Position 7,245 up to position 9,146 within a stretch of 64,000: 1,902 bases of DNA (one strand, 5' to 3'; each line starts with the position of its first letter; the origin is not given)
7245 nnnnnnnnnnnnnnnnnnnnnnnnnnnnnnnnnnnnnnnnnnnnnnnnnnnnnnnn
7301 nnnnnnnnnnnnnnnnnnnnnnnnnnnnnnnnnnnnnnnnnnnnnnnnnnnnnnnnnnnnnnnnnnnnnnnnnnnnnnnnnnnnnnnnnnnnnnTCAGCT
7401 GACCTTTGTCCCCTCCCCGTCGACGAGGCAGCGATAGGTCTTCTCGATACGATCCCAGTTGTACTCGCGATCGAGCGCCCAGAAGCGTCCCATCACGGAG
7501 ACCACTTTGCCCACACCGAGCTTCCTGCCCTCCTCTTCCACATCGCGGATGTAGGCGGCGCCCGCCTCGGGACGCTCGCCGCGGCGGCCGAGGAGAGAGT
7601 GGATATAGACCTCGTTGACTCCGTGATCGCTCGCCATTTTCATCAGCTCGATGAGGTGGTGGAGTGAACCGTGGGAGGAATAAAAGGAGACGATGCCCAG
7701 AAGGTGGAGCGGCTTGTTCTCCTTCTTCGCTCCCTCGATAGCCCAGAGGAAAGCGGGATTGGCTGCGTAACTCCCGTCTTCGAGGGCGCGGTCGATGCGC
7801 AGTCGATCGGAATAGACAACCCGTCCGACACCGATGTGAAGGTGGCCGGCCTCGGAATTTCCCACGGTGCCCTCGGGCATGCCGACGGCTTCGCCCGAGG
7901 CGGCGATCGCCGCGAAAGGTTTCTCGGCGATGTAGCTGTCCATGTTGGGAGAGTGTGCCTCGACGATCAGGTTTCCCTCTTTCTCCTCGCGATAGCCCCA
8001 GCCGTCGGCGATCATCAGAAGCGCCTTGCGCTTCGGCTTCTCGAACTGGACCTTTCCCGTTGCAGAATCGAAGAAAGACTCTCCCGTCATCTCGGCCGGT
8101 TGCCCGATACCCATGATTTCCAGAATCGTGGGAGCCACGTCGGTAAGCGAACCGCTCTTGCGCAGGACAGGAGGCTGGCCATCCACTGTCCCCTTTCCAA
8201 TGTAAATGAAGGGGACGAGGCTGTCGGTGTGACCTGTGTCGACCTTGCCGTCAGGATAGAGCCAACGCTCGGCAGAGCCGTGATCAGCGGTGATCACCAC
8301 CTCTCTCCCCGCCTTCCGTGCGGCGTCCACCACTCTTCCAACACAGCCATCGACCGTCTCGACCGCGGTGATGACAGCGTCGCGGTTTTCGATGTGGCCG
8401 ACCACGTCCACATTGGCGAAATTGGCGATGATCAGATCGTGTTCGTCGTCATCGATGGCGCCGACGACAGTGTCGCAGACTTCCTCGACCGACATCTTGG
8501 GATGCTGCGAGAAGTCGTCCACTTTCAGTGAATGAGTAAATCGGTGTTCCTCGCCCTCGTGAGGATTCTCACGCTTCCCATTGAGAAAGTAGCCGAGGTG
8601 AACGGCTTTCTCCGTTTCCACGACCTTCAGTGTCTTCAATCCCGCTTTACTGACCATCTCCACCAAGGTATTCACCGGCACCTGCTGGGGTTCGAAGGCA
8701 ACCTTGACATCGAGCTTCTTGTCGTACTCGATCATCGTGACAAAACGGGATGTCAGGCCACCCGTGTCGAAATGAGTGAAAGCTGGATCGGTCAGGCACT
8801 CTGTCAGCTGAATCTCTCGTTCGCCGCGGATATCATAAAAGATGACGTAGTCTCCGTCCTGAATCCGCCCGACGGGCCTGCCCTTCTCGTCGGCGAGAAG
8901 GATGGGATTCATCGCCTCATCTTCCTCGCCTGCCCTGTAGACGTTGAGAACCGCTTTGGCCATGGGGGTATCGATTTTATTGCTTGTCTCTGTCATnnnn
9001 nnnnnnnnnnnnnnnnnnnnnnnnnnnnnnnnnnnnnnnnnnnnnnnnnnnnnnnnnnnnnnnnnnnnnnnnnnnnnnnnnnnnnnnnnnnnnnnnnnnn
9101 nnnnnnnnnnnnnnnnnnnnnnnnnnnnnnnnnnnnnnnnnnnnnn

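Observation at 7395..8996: Naturally circularly permuted iPGM (GpmI) with altered substrate-site residues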

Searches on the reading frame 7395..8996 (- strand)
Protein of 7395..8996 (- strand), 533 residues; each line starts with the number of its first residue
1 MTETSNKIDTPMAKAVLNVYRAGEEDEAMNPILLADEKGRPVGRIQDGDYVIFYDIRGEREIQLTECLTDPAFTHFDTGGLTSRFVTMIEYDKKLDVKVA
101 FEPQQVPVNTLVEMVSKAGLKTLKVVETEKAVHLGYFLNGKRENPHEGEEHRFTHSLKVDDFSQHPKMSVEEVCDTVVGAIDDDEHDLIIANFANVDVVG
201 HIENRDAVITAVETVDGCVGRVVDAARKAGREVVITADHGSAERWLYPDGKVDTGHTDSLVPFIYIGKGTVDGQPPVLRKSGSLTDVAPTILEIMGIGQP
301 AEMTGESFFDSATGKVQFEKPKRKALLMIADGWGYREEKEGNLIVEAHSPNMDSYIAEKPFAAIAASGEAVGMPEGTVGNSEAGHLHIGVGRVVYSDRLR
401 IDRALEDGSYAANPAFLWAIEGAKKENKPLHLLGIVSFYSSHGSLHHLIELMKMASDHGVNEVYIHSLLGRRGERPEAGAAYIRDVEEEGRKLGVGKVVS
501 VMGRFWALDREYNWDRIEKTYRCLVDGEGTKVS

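Call 3: search_protein_families(library=pfam, proteins=[window:7395-8996:-], max_evalue=0.01)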
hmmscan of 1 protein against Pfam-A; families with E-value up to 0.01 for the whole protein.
window:7395-8996:- (533 aa): 5 families
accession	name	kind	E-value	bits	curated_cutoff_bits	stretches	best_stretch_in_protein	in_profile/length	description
PF01676.23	Metalloenzyme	-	2.3e-56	191.5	24.3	2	101-297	62-250/252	Metalloenzyme superfamily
PF06415.18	iPGM_N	-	1.1e-50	172.6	27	2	401-531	1-131/217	BPG-independent PGAM N-terminus (iPGM_N)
PF01663.27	Phosphodiest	-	2.2e-07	31.3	23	1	173-242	157-222/342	Type I phosphodiesterase / nucleotide pyrophosphatase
PF00884.28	Sulfatase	-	9.3e-06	25.6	25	1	188-297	200-301/301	Sulfatase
PF16347.10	SGSH_C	-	0.0033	18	29.3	1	285-316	41-72/154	N-sulphoglucosamine sulphohydrolase, C-terminal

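Call 4: search_protein_families(library=ncbifam, proteins=[window:7395-8996:-], max_evalue=0.01)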
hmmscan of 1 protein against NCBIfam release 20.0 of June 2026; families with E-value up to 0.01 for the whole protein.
window:7395-8996:- (533 aa): 8 families
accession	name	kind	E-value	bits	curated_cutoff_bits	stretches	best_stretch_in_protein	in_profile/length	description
TIGR01307.1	pgm_bpd_ind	equivalog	3.3e-141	471.2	330.65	2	7-308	209-503/504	2,3-bisphosphoglycerate-independent phosphoglycerate mutase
NF003897.0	PRK05434.1-5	equivalog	2.4e-119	399.1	862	2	12-309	218-511/514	2,3-bisphosphoglycerate-independent phosphoglycerate mutase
NF009049.0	PRK12383.1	equivalog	1.1e-10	41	254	1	131-313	223-402/408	phosphopentomutase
NF003766.0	PRK05362.1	equivalog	1.8e-09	36.9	256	1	168-311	261-394/396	phosphopentomutase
NF003104.0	PRK04024.1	equivalog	1.2e-07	30.8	489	1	158-240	268-348/412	2,3-bisphosphoglycerate-independent phosphoglycerate mutase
TIGR00306.2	apgM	subfamily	6.2e-06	25.4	320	1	170-269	276-369/403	2,3-bisphosphoglycerate-independent phosphoglycerate mutase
NF045661.1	HdlasePehA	equivalog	0.00077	18.2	900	1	207-310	283-390/506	phosphoric/sulfuric ester hydrolase PehA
NF042991.1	alk_phos_PafA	equivalog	0.0043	15.5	650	0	257-306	501-547/554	alkaline phosphatase PafA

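Call 5: search_solved_structures(query=window:7395-8996:-, max_evalue=0.001, show_alignments=2)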
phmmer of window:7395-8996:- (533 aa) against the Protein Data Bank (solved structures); distinct sequences matched with E-value up to 0.001: 11.
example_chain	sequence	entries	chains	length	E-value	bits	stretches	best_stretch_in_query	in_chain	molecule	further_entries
1ejj_A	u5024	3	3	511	5.5e-118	398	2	16-308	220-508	PHOSPHOGLYCERATE MUTASE | 2,3-BISPHOSPHOGLYCERATE-INDEPENDENT PHOSPHOGLYCERATE MUTASE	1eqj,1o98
1o99_A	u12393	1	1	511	1.5e-117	396.5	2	16-308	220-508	2,3-BISPHOSPHOGLYCERATE-INDEPENDENT PHOSPHOGLYCERATE MUTASE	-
2ify_A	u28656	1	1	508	3.7e-115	388.6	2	16-308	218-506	2,3-bisphosphoglycerate-independent phosphoglycerate mutase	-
5vpu_A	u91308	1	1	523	6.5e-95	321.8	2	19-308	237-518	2,3-bisphosphoglycerate-independent phosphoglycerate mutase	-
4my4_A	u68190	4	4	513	2.1e-94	320.1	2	18-309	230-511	2,3-bisphosphoglycerate-independent phosphoglycerate mutase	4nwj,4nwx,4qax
7tl8_A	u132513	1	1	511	2.6e-94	319.8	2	18-309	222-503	2,3-bisphosphoglycerate-independent phosphoglycerate mutase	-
5kgl_A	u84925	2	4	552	5e-90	305.7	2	12-309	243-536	2,3-bisphosphoglycerate-independent phosphoglycerate mutase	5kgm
5kgn_A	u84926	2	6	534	5.8e-90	305.5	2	12-309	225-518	2,3-bisphosphoglycerate-independent phosphoglycerate mutase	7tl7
7knf_A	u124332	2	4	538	5.9e-90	305.5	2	12-309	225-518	2,3-bisphosphoglycerate-independent phosphoglycerate mutase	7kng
3nvl_A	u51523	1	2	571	9.6e-56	192.6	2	23-301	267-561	2,3-bisphosphoglycerate-independent phosphoglycerate mutase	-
3igy_B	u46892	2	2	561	3.8e-48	167.5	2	25-300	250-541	Cofactor-independent phosphoglycerate mutase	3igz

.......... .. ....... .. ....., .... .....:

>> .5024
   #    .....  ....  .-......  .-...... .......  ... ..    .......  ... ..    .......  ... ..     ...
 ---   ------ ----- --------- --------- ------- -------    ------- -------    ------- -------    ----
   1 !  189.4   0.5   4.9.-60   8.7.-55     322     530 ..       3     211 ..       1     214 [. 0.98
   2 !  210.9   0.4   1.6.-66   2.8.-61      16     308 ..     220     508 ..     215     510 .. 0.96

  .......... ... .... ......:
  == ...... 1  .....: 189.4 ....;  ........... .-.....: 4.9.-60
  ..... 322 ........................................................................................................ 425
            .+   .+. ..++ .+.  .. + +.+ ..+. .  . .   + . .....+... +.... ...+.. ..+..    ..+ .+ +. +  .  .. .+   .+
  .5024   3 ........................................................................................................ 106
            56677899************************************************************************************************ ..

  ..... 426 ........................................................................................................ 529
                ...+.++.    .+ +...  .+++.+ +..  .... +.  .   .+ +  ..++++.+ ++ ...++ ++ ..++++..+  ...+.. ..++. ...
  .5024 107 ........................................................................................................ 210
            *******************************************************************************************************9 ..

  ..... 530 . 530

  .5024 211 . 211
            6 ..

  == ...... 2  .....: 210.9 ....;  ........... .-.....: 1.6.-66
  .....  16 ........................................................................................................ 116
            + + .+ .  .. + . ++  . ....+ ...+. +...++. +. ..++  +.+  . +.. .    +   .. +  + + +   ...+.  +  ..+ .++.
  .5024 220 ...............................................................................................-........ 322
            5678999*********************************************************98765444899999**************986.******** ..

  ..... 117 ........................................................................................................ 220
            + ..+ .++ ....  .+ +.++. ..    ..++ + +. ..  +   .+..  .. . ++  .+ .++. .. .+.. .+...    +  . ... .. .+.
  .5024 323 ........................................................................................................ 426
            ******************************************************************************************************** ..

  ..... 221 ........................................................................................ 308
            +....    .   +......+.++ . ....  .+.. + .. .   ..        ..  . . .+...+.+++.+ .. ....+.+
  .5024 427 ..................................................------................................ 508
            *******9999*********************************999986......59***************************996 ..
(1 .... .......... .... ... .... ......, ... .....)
